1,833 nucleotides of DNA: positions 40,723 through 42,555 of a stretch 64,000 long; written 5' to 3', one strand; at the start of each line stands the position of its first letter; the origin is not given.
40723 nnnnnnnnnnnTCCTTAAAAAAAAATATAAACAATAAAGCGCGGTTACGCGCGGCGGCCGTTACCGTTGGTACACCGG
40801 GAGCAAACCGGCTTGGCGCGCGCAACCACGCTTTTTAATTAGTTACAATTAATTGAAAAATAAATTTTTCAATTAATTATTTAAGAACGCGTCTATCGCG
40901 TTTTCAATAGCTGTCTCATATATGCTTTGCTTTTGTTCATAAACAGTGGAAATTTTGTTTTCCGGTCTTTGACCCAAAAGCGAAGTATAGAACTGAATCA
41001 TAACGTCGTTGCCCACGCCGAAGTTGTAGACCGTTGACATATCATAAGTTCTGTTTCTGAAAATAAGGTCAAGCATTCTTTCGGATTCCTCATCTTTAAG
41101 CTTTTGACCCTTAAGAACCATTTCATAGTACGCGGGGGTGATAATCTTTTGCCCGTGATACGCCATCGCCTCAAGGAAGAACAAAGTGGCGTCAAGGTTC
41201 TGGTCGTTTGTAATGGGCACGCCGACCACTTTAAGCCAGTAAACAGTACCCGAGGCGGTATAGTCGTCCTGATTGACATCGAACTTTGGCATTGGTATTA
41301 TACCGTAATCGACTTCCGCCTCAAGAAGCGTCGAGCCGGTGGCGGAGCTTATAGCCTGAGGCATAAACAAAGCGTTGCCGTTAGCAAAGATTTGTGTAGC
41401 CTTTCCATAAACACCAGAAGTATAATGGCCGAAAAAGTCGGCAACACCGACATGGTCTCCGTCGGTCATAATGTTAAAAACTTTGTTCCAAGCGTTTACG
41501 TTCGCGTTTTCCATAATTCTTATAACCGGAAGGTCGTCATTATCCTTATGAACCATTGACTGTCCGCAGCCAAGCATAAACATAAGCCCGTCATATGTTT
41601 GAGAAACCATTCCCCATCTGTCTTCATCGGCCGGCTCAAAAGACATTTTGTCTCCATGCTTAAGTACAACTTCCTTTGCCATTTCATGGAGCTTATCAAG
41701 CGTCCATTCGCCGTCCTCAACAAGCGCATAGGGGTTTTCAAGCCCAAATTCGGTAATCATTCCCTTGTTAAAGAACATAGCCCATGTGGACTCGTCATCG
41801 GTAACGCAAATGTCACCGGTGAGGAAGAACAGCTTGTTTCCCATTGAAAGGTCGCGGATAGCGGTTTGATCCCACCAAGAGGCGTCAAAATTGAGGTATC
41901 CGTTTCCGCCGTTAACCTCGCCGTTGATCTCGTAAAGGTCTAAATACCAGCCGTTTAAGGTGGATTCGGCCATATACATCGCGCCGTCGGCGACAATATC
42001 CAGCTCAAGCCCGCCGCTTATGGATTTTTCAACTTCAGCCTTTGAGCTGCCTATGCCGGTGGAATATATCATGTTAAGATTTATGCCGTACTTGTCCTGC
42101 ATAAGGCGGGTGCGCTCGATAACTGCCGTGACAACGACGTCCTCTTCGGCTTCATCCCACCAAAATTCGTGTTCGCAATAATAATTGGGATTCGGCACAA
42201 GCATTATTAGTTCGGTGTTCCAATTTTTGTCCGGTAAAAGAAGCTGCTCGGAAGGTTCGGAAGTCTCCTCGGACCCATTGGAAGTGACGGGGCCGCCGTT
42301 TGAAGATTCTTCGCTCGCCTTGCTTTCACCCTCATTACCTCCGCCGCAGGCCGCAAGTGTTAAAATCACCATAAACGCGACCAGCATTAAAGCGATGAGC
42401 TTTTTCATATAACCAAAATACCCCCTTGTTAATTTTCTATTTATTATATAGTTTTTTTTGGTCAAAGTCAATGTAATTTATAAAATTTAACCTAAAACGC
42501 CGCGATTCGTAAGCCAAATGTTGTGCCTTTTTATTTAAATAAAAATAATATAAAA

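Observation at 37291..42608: Candidate permease-less glycan-capture cassette 1: SBP-like lipoprotein, branched terminator, DUF4855/discoidin lipoprotein, hairpin, 6-TM protein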

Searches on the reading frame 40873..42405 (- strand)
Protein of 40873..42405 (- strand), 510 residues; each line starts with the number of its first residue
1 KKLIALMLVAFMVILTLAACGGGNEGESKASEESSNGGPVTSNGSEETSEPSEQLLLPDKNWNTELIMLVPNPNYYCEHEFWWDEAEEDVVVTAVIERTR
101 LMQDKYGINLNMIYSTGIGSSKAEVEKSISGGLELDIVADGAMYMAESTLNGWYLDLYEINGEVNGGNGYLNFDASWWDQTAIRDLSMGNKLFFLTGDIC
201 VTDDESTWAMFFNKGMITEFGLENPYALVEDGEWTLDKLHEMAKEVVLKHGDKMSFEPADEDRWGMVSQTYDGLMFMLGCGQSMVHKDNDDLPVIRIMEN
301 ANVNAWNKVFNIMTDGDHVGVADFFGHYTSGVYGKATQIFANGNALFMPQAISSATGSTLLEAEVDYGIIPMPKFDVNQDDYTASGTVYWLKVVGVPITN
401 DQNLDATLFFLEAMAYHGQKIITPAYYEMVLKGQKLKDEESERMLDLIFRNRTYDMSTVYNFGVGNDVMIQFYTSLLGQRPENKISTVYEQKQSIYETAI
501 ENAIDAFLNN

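Call 5: search_protein_families(library=pfam, proteins=[window:40873-42405:-], max_evalue=0.01)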
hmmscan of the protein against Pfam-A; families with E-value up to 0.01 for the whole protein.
window:40873-42405:- (510 aa): 0 families
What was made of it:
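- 40873..42405 (-): Gene A: 510-aa lipoprotein with a CUT1-type sugar SBP fold, an orphan with no adjacent permease. No Pfam hit for the protein itself (call 5).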

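Call 14: search_solved_structures(query=window:40873-42405:-, max_evalue=1)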
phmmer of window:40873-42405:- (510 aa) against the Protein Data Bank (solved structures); distinct sequences matched with E-value up to 1: 0.

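Call 16: find_homologous_proteins(query=window:40873-42405:-)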
Query window:40873-42405:- (510 aa): 161 proteins with E <= 0.001 among 8000 candidates; the best 120 are listed.
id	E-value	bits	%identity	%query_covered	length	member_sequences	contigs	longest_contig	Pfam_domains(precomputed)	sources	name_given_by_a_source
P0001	0.0e+0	1171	100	100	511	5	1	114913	-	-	-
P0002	2.7e-277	939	76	100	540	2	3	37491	-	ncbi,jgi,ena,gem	ncbi:MAG: hypothetical protein WCR95_04385 [Eubacteriales bacterium]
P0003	1.0e-210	719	61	100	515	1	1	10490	PF13416.12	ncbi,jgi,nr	ncbi:MAG: extracellular solute-binding protein [Eubacteriales bacterium]|nr:extracellular solute-bin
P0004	2.8e-207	708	61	99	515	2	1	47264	-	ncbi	-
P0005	5.5e-193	661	60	92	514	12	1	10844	PF01547.31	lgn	-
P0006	5.3e-189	647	57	100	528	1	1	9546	-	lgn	-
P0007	3.4e-187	641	58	89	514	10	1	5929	PF01547.31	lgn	-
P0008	1.4e-149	517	47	100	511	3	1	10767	PF13416.12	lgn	-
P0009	3.0e-149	516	46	99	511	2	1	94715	-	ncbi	-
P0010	1.5e-147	511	47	99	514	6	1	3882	PF13416.12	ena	-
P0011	1.2e-146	508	44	99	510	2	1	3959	-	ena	-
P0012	1.8e-143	497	45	100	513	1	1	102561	PF13416.12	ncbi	-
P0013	1.1e-142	495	46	99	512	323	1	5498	PF01547.31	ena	-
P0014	1.4e-142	494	47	94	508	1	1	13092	-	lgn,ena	-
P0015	2.8e-140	487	46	99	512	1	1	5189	-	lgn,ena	-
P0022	1.8e-132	461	43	99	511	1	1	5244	PF01547.31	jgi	-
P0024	2.1e-128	447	44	99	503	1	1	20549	PF13416.12,PF01547.31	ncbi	-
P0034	1.9e-115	405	40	99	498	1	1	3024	PF13416.12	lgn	-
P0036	2.8e-113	398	40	98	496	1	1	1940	PF01547.31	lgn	-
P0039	7.5e-112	393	41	99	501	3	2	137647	PF13416.12,PF01547.31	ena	-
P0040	8.9e-112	393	40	99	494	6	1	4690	PF01547.31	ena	-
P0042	1.3e-111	392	40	99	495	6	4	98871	PF13416.12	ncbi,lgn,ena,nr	ncbi:MAG: extracellular solute-binding protein [Clostridia bacterium]|nr:extracellular solute-bindin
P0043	4.3e-111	390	41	96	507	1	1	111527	PF01547.31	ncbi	-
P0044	2.7e-110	388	41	93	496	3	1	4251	PF01547.31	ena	-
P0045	4.1e-110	387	40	99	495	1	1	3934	PF13416.12,PF01547.31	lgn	-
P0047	2.5e-109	385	39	99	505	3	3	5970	PF13416.12,PF01547.31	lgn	-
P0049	7.5e-109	383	40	98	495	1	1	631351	PF01547.31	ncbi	-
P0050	4.9e-108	380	44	82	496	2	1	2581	PF01547.31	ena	-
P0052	1.0e-107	379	40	100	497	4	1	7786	PF01547.31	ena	-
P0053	1.5e-107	379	39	100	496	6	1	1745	PF01547.31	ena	-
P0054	2.0e-107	378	42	87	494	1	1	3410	PF13416.12,PF01547.31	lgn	-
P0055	2.8e-107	378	39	99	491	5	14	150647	PF01547.31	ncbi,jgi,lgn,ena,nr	ncbi:MAG: carbohydrate ABC transporter substrate-binding protein [Ruminococcaceae bacterium]|nr:carb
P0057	4.6e-105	370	37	97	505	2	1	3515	PF01547.31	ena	-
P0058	9.9e-105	369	39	97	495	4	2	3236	PF01547.31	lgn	-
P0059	4.2e-104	367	39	96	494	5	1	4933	PF13416.12,PF01547.31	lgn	-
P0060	4.4e-104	367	39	97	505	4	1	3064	PF01547.31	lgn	-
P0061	2.0e-103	365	38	96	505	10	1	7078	PF01547.31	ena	-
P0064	9.0e-102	360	39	97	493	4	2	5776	PF13416.12,PF01547.31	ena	-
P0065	1.5e-101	359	37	97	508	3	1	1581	PF01547.31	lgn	-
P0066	3.7e-101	358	40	92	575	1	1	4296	PF00404.25,PF01547.31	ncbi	-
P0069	1.4e-100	356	40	84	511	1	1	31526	PF01547.31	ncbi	-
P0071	1.4e-99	352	39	97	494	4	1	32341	PF01547.31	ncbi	-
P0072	2.1e-99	352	38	99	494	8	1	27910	PF01547.31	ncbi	-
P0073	2.9e-99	351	38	85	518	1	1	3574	PF01547.31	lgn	-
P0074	7.2e-99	350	39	99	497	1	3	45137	PF01547.31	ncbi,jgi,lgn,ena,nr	ncbi:MAG: hypothetical protein A2Y17_01360 [Clostridiales bacterium GWF2_38_85]|nr:MAG: hypothetical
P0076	2.6e-97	345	39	100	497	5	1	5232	PF01547.31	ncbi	-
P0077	6.7e-96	340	40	84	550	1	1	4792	PF01547.31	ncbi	-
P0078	1.4e-95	339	38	91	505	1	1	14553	PF13416.12,PF01547.31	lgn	-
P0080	7.2e-95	337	37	99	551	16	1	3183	PF01547.31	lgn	-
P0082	1.2e-93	333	37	93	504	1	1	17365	PF13416.12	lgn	-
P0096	9.8e-85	303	37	87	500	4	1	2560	PF01547.31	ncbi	-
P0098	7.4e-84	301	39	81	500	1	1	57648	PF01547.31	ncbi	-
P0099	2.8e-77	279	33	99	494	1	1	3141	PF01547.31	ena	-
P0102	1.5e-75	273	33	99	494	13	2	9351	PF13416.12,PF01547.31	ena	-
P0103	4.1e-74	268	33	97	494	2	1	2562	PF13416.12,PF01547.31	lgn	-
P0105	2.5e-73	266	32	97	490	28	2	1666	PF13416.12,PF01547.31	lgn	-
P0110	1.2e-69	254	32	99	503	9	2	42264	PF13416.12,PF01547.31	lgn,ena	-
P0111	9.8e-67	244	31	100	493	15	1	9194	PF01547.31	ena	-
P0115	2.6e-53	200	29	99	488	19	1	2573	PF01547.31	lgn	-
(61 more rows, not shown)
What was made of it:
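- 40873..42405 (-): Homologues carry PF01547/PF13416 (call 16).
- On CUT1-type ABC importer substrate-binding protein (Pfam SBP_bac_1 / SBP_bac_8): Many homologues at 37-61% identity do carry PF01547/PF13416 (call 16).
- Many homologues carry PF01547/PF13416 (call 16).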

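Call 17: find_encoding_contigs(protein=P0002, flank=10000, max_places=2)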
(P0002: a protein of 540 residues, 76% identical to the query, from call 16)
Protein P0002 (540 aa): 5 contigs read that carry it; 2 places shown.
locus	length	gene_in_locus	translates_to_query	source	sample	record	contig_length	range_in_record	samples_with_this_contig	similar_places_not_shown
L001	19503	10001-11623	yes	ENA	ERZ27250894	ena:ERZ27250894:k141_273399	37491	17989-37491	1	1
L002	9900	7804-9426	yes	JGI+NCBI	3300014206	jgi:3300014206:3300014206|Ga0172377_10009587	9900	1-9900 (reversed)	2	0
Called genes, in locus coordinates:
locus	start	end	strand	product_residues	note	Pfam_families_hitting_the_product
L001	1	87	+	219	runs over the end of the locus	PF00702:Hydrolase, PF13419:HAD_2, PF13242:Hydrolase_like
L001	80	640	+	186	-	PF02632:BioY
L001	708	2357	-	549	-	PF16147:DUF4855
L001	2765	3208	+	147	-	PF00011:HSP20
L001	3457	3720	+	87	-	-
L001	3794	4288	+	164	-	-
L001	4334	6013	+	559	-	PF00664:ABC_membrane, PF00005:ABC_tran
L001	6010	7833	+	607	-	PF00664:ABC_membrane, PF00005:ABC_tran, PF02463:SMC_N (faint), PF13304:AAA_21 (faint)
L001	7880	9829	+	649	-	PF08757:CotH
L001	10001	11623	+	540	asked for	-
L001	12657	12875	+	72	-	PF13560:HTH_31, PF12844:HTH_19 (weak), PF01381:HTH_3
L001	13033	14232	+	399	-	PF00438:S-AdoMet_synt_N, PF02772:S-AdoMet_synt_M, PF02773:S-AdoMet_synt_C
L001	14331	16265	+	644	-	PF01841:Transglut_core, PF00404:Dockerin_1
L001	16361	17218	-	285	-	PF02588:YitT_membrane, PF10035:DUF2179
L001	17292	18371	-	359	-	PF01408:GFO_IDH_MocA, PF22725:GFO_IDH_MocA_C3, PF02894:GFO_IDH_MocA_C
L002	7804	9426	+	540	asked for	-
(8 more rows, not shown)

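Call 18: find_encoding_contigs(protein=P0004, flank=10000, max_places=2)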
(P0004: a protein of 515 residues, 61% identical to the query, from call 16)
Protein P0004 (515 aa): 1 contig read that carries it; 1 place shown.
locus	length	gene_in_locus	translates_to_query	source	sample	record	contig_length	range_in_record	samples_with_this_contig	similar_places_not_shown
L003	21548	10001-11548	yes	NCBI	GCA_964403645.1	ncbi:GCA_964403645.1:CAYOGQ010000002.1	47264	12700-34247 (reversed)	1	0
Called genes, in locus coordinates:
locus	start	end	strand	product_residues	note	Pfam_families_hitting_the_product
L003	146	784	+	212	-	PF13623:SurA_N_2 (faint), PF13624:SurA_N_3 (weak)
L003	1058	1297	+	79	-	-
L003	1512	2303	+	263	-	-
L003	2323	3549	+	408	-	PF01408:GFO_IDH_MocA, PF21252:Glyco_hydro_109_C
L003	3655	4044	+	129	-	PF12844:HTH_19, PF13560:HTH_31, PF01381:HTH_3, PF13443:HTH_26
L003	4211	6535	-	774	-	PF03176:MMPL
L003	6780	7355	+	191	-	PF14278:TetR_C_8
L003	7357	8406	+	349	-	PF05343:Peptidase_M42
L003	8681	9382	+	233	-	PF00230:MIP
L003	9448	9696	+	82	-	PF04023:FeoA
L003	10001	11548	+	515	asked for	-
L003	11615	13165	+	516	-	-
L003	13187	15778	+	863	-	PF00754:F5_F8_type_C (faint), PF16147:DUF4855, PF17963:Big_9 (weak)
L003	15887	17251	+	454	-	-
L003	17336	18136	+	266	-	-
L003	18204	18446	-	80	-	PF04014:MazE_antitoxin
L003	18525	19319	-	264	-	PF00702:Hydrolase, PF13344:Hydrolase_6, PF13242:Hydrolase_like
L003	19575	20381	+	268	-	PF04951:Peptidase_M55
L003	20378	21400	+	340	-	-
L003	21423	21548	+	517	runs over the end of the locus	-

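Call 19: find_encoding_contigs(protein=P0009, flank=10000, max_places=2)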
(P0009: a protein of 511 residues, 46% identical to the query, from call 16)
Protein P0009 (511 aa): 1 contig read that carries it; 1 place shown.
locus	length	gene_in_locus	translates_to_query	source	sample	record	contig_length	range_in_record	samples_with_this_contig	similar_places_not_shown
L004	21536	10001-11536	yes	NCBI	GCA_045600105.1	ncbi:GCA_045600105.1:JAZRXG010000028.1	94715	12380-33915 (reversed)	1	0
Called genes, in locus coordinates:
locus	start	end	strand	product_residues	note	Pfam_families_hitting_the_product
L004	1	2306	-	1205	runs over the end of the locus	PF00091:Tubulin (faint), PF13809:Tubulin_2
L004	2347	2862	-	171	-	-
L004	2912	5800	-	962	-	-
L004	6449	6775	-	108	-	PF00190:Cupin_1 (weak), PF07883:Cupin_2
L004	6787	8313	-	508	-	PF00089:Trypsin, PF13365:Trypsin_2, PF13180:PDZ_2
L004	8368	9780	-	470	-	PF00672:HAMP, PF00512:HisKA, PF02518:HATPase_c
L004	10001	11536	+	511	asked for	-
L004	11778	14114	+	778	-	PF00580:UvrD-helicase, PF13245:AAA_19, PF01443:Viral_helicase1 (faint), PF00580:UvrD-helicase, PF13361:UvrD_C, PF13538:UvrD_C_2, PF21196:PcrA_UvrD_tudor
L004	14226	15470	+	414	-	PF06245:DUF1015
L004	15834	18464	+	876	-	PF00133:tRNA-synt_1, PF01406:tRNA-synt_1e (faint), PF09334:tRNA-synt_1g, PF13603:tRNA-synt_1_2, PF09334:tRNA-synt_1g, PF08264:Anticodon_1, PF10458:Val_tRNA-synt_C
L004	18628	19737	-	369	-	PF02065:Melibiase (weak), PF16499:Melibiase_2, PF17801:Melibiase_C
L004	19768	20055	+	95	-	-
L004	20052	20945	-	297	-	PF02463:SMC_N (faint), PF13175:AAA_15, PF13304:AAA_21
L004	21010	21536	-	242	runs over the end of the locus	PF20772:TACO1_YebC_N, PF01709:Transcrip_reg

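Call 23: search_protein_families(library=ncbifam, proteins=[window:40873-42405:-], max_evalue=0.01)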
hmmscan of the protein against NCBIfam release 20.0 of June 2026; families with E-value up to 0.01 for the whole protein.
window:40873-42405:- (510 aa): 2 families
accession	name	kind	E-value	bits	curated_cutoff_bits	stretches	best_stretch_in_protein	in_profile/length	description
NF058647.1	lipo_LytA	equivalog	0.0027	17.9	110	0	1-36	2-34/107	acidic lipoprotein LytA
NF045774.1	cytochro_C551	exception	0.0089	16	118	0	6-35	5-32/110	cytochrome c551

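Call 35: search_solved_structures(query=A2, max_evalue=1)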
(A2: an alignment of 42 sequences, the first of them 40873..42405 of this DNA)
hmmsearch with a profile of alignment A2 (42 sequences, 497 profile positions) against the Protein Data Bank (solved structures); distinct sequences matched with E-value up to 1: 15.
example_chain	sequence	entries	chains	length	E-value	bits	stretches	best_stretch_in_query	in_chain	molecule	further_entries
6q5g_A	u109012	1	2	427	5.1e-05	25.5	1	100-314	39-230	Sugar ABC transporter substrate-binding protein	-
6h0h_A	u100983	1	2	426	5.4e-05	25.4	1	100-314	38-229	Probable solute binding protein of ABC transporter system for sugars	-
6dtq_A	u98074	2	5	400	0.071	15.1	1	203-342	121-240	maltose-binding protein MalE3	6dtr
1elj_A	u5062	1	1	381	0.1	14.6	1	322-374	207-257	MALTODEXTRIN-BINDING PROTEIN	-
6dts_A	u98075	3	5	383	0.12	14.4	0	227-367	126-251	maltose-binding protein MalE2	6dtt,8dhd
2fnc_A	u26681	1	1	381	0.12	14.4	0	227-367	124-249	maltose ABC transporter, periplasmic maltose-binding protein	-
6dtu_A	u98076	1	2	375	0.27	13.2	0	227-365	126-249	maltose-binding protein MalE1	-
2gha_A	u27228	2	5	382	0.29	13.1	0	227-365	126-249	maltose ABC transporter, periplasmic maltose-binding protein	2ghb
4zza_A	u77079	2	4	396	0.33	12.9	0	319-373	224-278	Sugar binding protein of ABC transporter system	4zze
4zs9_A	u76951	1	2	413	0.36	12.8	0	319-373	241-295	Sugar binding protein of ABC transporter system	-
2yp6_A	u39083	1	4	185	0.61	12.1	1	14-69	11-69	THIOREDOXIN FAMILY PROTEIN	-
1tju_A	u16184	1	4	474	0.67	11.9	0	440-485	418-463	Delta crystallin II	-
1tjv_A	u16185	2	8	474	0.68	11.9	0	440-485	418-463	Delta crystallin II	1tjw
1hy1_A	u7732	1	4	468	0.72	11.8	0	440-485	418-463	DELTA CRYSTALLIN II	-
1dcn_A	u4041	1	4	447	0.87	11.5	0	440-485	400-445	DELTA 2 CRYSTALLIN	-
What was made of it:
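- On CUT1-type ABC importer substrate-binding protein (Pfam SBP_bac_1 / SBP_bac_8): The family profile hits sugar SBPs 6q5g/6h0h at 5e-5 (call 35).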

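Call 48: find_related_loci(query=A3, collection=genome_contigs, flank=10000)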
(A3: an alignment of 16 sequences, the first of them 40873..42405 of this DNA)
Query A3 (510 aa) in genome_contigs; peptide patterns used: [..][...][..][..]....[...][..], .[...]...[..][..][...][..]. (x = any residue, [..] = any of these).
155 stretches matched a pattern; 70 encode a relative of the query (tblastn E <= 1e-3); 69 distinct loci.
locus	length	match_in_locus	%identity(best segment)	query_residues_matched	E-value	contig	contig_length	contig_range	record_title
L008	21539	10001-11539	60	1-510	0e+0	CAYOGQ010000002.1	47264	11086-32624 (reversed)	MAG TPA_asm: uncultured Ruminococcus sp. isolate SRP263991_co1_27 genome assembly, contig: NODE_732_length_47264_cov_5.3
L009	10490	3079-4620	61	1-509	0e+0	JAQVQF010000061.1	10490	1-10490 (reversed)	MAG: Eubacteriales bacterium isolate STF1_220 NODE_20039_length_10490_cov_4.196758_Sandtown_F1, whole genome shotgun seq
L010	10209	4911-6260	58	55-508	0e+0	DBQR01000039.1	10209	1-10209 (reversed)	MAG TPA_asm: Clostridiales bacterium UBA1389 UBA1389_contig_44796, whole genome shotgun sequence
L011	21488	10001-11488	58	17-509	0e+0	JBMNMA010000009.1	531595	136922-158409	MAG: Eubacteriales bacterium isolate SBF912LR0HQ0076 contig_505, whole genome shotgun sequence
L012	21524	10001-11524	46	1-507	7e-155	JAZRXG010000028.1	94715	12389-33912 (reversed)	MAG: Eubacteriales bacterium isolate T1900044951_TA20190004.MAGScoT_cleanbin_000011 SGB_3659_k141_673005, whole genome s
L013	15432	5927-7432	46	1-505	4e-151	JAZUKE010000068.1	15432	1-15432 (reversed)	MAG: Eubacteriales bacterium isolate T1900045249_TH20190019.MAGScoT_cleanbin_000037 SGB_5733_k141_1739842, whole genome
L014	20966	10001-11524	46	1-507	1e-147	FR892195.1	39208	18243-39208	Ruminococcus sp. CAG:382 genomic scaffold, scf218, whole genome shotgun sequence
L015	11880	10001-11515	45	1-507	6e-143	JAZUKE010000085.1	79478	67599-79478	MAG: Eubacteriales bacterium isolate T1900045249_TH20190019.MAGScoT_cleanbin_000037 SGB_5733_k141_603335, whole genome s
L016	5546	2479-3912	45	17-508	1e-132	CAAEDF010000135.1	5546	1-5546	MAG TPA_asm: Clostridia bacterium, isolate HGM12720, WGS project CAAEDF010000000 data, contig: ERS396495_2_k85_95421, wh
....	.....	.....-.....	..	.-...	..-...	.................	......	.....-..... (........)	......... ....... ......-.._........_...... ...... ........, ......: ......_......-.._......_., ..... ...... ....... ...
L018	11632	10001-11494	41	1-504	3e-129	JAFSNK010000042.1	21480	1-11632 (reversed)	MAG: Clostridia bacterium isolate RGIG3301 Goat_Reticulum-4__c615033, whole genome shotgun sequence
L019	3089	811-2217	44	47-507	1e-131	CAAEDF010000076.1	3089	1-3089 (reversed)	MAG TPA_asm: Clostridia bacterium, isolate HGM12720, WGS project CAAEDF010000000 data, contig: ERS396495_2_k85_52066, wh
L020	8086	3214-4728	41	1-507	2e-126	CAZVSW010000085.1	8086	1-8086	MAG TPA_asm: uncultured Ruminococcus sp. isolate SRP199465_co1_128 genome assembly, contig: NODE_25639_length_8086_cov_4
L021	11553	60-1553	41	1-505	2e-124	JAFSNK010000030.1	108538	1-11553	MAG: Clostridia bacterium isolate RGIG3301 Goat_Reticulum-4__c423170, whole genome shotgun sequence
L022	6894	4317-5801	40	1-497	3e-121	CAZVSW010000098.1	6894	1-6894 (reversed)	MAG TPA_asm: uncultured Ruminococcus sp. isolate SRP199465_co1_128 genome assembly, contig: NODE_31146_length_6894_cov_4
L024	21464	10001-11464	40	1-505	7e-118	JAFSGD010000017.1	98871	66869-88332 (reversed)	MAG: Clostridia bacterium isolate RGIG3112 Goat_Rectum-6__c176188, whole genome shotgun sequence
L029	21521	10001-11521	45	1-508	2e-150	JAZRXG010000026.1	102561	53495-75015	MAG: Eubacteriales bacterium isolate T1900044951_TA20190004.MAGScoT_cleanbin_000011 SGB_3659_k141_2117096, whole genome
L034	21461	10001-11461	37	1-504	5e-104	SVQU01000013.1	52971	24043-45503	MAG: Oscillospiraceae bacterium isolate SIG625 NODE_3183_length_52971_cov_2.045587, whole genome shotgun sequence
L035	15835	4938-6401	38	1-505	3e-104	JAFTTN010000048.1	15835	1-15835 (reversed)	MAG: Clostridia bacterium isolate RGIG4136 Roe_deer_Colon-1__c507512, whole genome shotgun sequence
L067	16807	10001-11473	27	1-507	2e-43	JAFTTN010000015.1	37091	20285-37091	MAG: Clostridia bacterium isolate RGIG4136 Roe_deer_Colon-1__c180743, whole genome shotgun sequence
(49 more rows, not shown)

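Call 52: predict_structure(alignment_id=A2)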
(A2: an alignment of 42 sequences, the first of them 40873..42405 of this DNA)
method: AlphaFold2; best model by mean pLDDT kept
length: 510 residues; sequences in the alignment: 42
mean_pLDDT: 88.9   pTM: 0.84
mean pLDDT of the five models: 88.9, 88.7, 87.8, 87.8, 87.7
residues with pLDDT >= 90: 391; 70-90: 76; 50-70: 10; < 50: 33
segments of 3 or more residues with pLDDT < 50: 19-50
pLDDT, mean of each block of 10 residues (from residue 1): 77 61 33 33 34 86 97 85 92 96 97 87 91 94 91 95 96 96 93 95 93 97 97 98 97 95 97 95 94 96 96 97 93 96 97 90 91 96 88 95 96 97 93 78 91 92 93 91 84 96 92
secondary structure, 60 per line:
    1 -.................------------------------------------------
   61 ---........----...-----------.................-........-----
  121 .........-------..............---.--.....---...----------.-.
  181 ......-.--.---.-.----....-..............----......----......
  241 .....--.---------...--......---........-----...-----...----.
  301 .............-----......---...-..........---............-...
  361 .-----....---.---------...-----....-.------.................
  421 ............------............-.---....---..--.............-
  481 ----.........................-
elements in order: H2-18 E64-71 H90-106 E108-115 H121-129 E137-141 H142-150 H157-161 H180-186 H202-205 E207-213 H214-220 H225-230 H236-245 E263-268 H272-279 E285-287 E293-295 H300-313 E319-321 H332-341 E345-351 H352-356 H358-361 E367-370 E384-386 E392-395 H404-432 H439-450 H456-459 H469-479 H485-509
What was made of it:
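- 40873..42405 (-): AF2 pLDDT 88.9 (call 52).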
